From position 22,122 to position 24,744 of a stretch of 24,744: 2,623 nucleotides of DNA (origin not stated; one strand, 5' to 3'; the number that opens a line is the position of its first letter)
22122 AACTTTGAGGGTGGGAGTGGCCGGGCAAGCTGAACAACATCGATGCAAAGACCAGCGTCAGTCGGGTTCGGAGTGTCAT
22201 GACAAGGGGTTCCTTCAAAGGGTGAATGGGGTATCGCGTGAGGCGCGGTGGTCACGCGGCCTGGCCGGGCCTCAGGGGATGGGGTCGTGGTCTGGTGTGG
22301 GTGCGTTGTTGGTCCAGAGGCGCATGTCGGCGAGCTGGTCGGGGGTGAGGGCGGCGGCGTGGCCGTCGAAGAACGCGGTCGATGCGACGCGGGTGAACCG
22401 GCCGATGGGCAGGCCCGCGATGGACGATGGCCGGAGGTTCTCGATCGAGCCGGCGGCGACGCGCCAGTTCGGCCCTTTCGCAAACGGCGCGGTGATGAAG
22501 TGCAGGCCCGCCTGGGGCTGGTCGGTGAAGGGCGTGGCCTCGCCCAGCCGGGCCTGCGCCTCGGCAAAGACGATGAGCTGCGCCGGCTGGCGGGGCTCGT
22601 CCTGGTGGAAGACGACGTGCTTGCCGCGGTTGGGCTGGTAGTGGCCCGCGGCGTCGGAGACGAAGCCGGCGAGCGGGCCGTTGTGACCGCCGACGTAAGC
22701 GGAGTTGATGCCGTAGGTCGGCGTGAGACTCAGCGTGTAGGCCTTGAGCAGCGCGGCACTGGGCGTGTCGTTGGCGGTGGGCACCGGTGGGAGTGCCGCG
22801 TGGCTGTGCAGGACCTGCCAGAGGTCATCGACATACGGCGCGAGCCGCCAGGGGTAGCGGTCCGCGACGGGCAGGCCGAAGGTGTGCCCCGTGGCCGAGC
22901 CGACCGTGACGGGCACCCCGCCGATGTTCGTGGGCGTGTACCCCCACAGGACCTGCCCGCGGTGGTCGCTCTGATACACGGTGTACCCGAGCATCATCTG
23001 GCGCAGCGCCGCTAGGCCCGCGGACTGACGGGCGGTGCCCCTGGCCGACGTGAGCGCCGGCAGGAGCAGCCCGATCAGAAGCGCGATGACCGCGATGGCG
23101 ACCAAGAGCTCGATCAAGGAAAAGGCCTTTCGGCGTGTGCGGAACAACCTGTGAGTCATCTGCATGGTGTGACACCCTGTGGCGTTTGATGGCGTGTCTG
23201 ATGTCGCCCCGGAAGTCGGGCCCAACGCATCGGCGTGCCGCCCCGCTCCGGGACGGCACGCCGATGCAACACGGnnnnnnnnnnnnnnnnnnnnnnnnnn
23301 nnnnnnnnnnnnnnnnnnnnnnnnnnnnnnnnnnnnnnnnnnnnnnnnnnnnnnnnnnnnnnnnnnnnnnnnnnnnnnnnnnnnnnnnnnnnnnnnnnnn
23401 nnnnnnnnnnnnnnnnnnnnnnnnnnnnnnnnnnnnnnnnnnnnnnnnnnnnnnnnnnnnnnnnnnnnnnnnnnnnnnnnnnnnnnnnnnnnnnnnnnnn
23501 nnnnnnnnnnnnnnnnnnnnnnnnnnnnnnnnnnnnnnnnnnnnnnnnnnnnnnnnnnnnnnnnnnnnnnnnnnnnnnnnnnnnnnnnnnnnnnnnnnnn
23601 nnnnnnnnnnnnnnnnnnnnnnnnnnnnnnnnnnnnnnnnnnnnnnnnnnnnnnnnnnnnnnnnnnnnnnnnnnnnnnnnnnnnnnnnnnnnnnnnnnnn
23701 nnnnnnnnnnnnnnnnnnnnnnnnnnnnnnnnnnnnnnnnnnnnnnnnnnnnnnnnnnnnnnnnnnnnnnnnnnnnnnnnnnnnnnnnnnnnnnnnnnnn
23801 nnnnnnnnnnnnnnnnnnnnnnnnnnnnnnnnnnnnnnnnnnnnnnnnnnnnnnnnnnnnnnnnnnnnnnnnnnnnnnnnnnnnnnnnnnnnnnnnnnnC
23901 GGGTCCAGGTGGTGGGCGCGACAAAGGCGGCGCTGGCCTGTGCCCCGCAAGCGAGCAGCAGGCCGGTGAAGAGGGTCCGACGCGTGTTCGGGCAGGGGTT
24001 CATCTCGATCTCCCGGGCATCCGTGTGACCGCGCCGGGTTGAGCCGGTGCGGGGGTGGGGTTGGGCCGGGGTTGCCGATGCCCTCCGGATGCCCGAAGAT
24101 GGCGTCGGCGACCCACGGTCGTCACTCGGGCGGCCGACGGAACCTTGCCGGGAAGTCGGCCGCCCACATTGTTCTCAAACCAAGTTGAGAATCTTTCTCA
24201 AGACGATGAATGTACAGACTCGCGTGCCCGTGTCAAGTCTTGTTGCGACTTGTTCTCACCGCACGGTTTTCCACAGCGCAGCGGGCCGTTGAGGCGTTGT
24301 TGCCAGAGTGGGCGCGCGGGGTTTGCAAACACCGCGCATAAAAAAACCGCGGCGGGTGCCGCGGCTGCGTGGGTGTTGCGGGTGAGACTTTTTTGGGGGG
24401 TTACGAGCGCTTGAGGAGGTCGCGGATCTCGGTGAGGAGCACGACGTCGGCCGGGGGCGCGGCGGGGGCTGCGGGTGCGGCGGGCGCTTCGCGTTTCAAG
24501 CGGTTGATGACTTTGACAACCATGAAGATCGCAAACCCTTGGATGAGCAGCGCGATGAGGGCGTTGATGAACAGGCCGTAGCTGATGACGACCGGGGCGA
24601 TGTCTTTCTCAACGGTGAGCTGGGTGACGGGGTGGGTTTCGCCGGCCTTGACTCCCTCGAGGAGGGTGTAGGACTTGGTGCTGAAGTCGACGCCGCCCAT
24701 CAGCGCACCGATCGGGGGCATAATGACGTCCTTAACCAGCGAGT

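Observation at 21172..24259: Putative Fur-type-repressed surface module: PEP-CTERM protein + prepilin-like protein + DUF6607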

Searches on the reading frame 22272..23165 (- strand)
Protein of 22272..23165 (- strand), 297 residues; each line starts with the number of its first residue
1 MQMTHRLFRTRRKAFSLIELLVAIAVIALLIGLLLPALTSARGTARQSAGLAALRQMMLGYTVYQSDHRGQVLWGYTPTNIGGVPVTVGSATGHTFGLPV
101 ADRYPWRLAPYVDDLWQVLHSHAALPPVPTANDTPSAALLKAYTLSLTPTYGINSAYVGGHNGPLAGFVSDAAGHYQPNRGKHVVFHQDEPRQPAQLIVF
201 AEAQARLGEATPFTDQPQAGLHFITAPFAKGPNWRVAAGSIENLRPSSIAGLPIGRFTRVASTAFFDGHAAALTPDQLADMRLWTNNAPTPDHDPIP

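Call 3: search_protein_families(library=pfam, proteins=[window:22272-23165:-], max_evalue=0.01)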
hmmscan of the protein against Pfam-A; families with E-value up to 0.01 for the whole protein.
window:22272-23165:- (297 aa): 1 family
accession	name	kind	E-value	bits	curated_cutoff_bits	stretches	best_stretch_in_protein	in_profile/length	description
PF07963.17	N_methyl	-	1.1e-06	28.4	21.2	1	10-35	2-27/27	Prokaryotic N-terminal methylation motif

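Call 4: search_protein_families(library=ncbifam, proteins=[window:22272-23165:-], max_evalue=0.01)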
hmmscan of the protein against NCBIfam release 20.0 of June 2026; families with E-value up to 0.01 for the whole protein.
window:22272-23165:- (297 aa): 8 families
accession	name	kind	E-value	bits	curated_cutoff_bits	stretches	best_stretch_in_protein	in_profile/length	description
NF041013.1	T4P_ComGE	equivalog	1.5e-06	28.2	49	1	13-43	4-34/83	competence type IV pilus minor pilin ComGE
TIGR02532.1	IV_pilin_GFxxxE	domain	5.5e-05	22.8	16.3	1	13-34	2-23/24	prepilin-type N-terminal cleavage/methylation domain-containing protein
TIGR01710.1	typeII_sec_gspG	equivalog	9.9e-05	22.4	88.85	1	14-64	2-52/134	type II secretion system major pseudopilin GspG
NF040999.1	pilin_ComGC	equivalog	0.00011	22.3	75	1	13-58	2-46/84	competence type IV pilus major pilin ComGC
NF007862.0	PRK10574.1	equivalog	0.0011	19.1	138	1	10-61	2-49/145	prepilin peptidase-dependent pilin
NF047828.1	T3SSXpsI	equivalog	0.0023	17.9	150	1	13-48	2-37/132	type II secretion system protein XpsI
NF041775.1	typeIV_PilA_Myxo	equivalog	0.005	16.8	400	1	8-57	6-55/214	type IV pilin protein PilA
TIGR01708.2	typeII_sec_gspH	equivalog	0.0097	15.9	80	0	15-63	4-55/169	type II secretion system minor pseudopilin GspH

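Call 26: find_related_loci(query=A3, collection=genome_contigs, flank=5000)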
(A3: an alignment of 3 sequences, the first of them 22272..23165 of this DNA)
Query A3 (297 aa) in genome_contigs; peptide patterns used: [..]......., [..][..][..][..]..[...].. (x = any residue, [..] = any of these).
156 stretches matched a pattern; 18 encode a relative of the query (tblastn E <= 1e-3); 18 distinct loci.
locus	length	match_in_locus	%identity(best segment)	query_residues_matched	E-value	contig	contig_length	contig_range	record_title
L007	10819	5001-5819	53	14-294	7e-79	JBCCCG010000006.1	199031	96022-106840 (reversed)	MAG: Planctomycetota bacterium isolate P01_A01_bin.54 k141_384615_length_199031_cov_19.9304, whole genome shotgun sequen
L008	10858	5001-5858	41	3-297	2e-53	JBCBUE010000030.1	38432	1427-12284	MAG: Planctomycetota bacterium isolate J06639_9 NODE_30_length_38432_cov_8.835771, whole genome shotgun sequence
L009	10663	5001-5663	26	12-283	4e-13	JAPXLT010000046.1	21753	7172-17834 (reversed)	MAG: Lentisphaeria bacterium isolate binned_ad_5.23 NODE_2335_length_21753_cov_2.367243, whole genome shotgun sequence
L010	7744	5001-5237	41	1-77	3e-12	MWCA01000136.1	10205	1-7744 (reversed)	MAG: Lentisphaerae bacterium ADurb.Bin242 BWY31_contig000136, whole genome shotgun sequence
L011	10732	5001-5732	26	4-273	3e-12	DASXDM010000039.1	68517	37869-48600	MAG TPA_asm: Verrucomicrobiia bacterium isolate SMAG_U5086 k141_2994831, whole genome shotgun sequence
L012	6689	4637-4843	43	1-70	8e-11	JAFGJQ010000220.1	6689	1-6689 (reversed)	MAG: Phycisphaerae bacterium isolate Zod_Metabat.286 k87_5702111, whole genome shotgun sequence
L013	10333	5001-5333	31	15-141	9e-11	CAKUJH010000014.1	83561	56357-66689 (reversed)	MAG: uncultured Victivallales bacterium isolate REFINED_METABAT215_TOP10_CONTIGS_1500_ASSEMBLY_K77_MERGED__Hadza_MoBio_h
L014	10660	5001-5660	22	13-269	3e-10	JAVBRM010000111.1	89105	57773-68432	MAG: Victivallaceae bacterium isolate EPI_MAG_00195 c_000005237533, whole genome shotgun sequence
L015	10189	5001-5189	41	2-64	4e-10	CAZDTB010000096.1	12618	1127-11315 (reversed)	MAG TPA_asm: uncultured Planctomycetales bacterium isolate SRP214966_co2_72 genome assembly, contig: NODE_8352_length_12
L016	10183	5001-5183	45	12-73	6e-10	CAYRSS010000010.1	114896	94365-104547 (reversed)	MAG TPA_asm: uncultured Phycisphaeraceae bacterium isolate SRP329715_co1_283 genome assembly, contig: NODE_161_length_11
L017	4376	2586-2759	43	13-70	9e-10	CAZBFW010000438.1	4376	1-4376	MAG TPA_asm: uncultured Phycisphaeraceae bacterium isolate binchicken_co43_71 genome assembly, contig: NODE_34029_length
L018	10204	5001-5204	43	15-82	1e-9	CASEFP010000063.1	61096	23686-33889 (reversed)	uncultured Lentisphaeria bacterium isolate SI.B33.metabat-bins.122 genome assembly, contig: SI.B33.metabat-bins.122.fa_k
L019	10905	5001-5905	39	9-73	2e-9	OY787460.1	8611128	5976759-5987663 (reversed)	MAG: Victivallales bacterium isolate c43507a4-3b0a-454f-a213-a96987c4837a genome assembly, chromosome: 1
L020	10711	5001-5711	32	11-273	2e-8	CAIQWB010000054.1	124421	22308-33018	MAG: uncultured Verrucomicrobia subdivision 3 bacterium isolate AlinenLipids_bin-9528 genome assembly, contig: bin-9528:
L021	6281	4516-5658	52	11-70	1e-7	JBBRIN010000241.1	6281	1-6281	MAG: Tepidisphaerales bacterium isolate Co_metawrap_2795 Cmw_2795_k141_14434544_length_6281_cov_7.0000, whole genome sho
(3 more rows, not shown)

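Call 50: search_protein_families(library=pfam, proteins=[window:22272-23165:-], max_evalue=5)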
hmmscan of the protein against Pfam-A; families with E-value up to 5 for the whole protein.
window:22272-23165:- (297 aa): 1 family
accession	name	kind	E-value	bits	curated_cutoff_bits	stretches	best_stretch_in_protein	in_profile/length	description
PF07963.17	N_methyl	-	1.1e-06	28.4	21.2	1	10-35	2-27/27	Prokaryotic N-terminal methylation motif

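Call 95: find_homologous_proteins(query=window:22272-23165:-, max_evalue=1e-10)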
Query window:22272-23165:- (297 aa): 100 proteins with E <= 1e-10 among 8000 candidates.
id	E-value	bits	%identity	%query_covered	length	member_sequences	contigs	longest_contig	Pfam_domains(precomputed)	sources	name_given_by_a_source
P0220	6.1e-197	671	100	100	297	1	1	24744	PF07963.18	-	-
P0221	2.0e-118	413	64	96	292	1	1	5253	PF07963.18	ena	-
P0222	9.9e-112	391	62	95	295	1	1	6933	PF07963.18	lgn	-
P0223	7.5e-109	382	59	96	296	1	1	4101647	PF07963.18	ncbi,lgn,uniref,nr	ncbi:type II secretion system protein [Algisphaera agarilytica]|uniref:Prepilin-type N-terminal clea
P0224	3.7e-98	347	55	95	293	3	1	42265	PF07963.18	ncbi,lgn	-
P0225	1.4e-97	345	57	96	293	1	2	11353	PF07963.18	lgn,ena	-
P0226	9.4e-96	339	58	96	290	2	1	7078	PF07963.18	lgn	-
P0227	1.1e-95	339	57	96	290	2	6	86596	-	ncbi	-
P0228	1.3e-95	338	53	96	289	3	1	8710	PF07963.18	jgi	-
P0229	9.7e-95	335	54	95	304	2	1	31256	PF07963.18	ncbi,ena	-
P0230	1.6e-94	335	54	95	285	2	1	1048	-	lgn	-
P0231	2.9e-92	327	52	96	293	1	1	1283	PF07963.18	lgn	-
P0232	5.4e-92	326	55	95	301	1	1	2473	PF07963.18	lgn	-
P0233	6.8e-92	326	54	98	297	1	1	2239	PF07963.18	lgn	-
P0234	2.3e-91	324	56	97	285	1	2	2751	PF07963.18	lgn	-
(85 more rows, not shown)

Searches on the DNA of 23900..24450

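Call 11: search_rna_families(source=window, start=23900, end=24450, threshold=evalue, max_evalue=5)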
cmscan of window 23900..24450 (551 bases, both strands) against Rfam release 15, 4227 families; matches with E-value up to 5: 2.
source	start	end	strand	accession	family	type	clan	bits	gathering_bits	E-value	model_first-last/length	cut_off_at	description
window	24340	24450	-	RF02884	BcKCsr7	Gene; sRNA;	-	25.6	59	0.0038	47-157/157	5'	Burkholderia sRNA 7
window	24245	24259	-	RF03092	Ocean-VII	Gene; sRNA;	-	11.5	53.5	1.7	21-35/41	no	Ocean-VII RNA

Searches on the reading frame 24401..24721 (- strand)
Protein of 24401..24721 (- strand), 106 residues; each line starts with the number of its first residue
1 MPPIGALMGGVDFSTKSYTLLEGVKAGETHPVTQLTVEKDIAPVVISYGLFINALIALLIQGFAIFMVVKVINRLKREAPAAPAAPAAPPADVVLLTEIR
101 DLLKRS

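Call 3: search_protein_families(library=pfam, proteins=[window:24401-24721:-], max_evalue=0.01)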
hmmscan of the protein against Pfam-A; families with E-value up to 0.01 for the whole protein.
window:24401-24721:- (106 aa): 1 family
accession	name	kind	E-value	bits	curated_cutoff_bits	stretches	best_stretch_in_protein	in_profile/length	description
PF01741.23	MscL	-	4.8e-17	62.9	27.4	1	1-104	40-123/123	Large-conductance mechanosensitive channel, MscL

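Call 4: search_protein_families(library=ncbifam, proteins=[window:24401-24721:-], max_evalue=0.01)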
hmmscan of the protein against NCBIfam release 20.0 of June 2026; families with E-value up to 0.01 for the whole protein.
window:24401-24721:- (106 aa): 8 families
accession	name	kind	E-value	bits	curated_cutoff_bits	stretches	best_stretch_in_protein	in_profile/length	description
NF001843.0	PRK00567.1-4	equivalog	6.6e-25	87.8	142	1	1-105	42-132/135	large-conductance mechanosensitive channel protein MscL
NF010557.0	PRK13952.1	equivalog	6.8e-23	81.4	159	1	1-105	42-140/142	large conductance mechanosensitive channel protein MscL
NF001841.0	PRK00567.1-1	equivalog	2.5e-22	79.6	225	1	1-105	42-132/137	large-conductance mechanosensitive channel protein MscL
TIGR00220.1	mscL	equivalog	1.4e-16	60.8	71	1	1-105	40-126/127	large conductance mechanosensitive channel protein MscL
NF010560.0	PRK13955.1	equivalog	4.3e-15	55.8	180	1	44-105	62-124/132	large conductance mechanosensitive channel protein MscL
NF010558.0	PRK13953.1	equivalog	1.8e-14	53.9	197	1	41-105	62-125/128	large conductance mechanosensitive channel protein MscL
NF010559.0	PRK13954.1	equivalog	9.3e-14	52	176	1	39-105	54-118/120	large conductance mechanosensitive channel protein MscL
NF001842.0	PRK00567.1-3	equivalog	1.2e-09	38.3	146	1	44-105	65-125/147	large-conductance mechanosensitive channel protein MscL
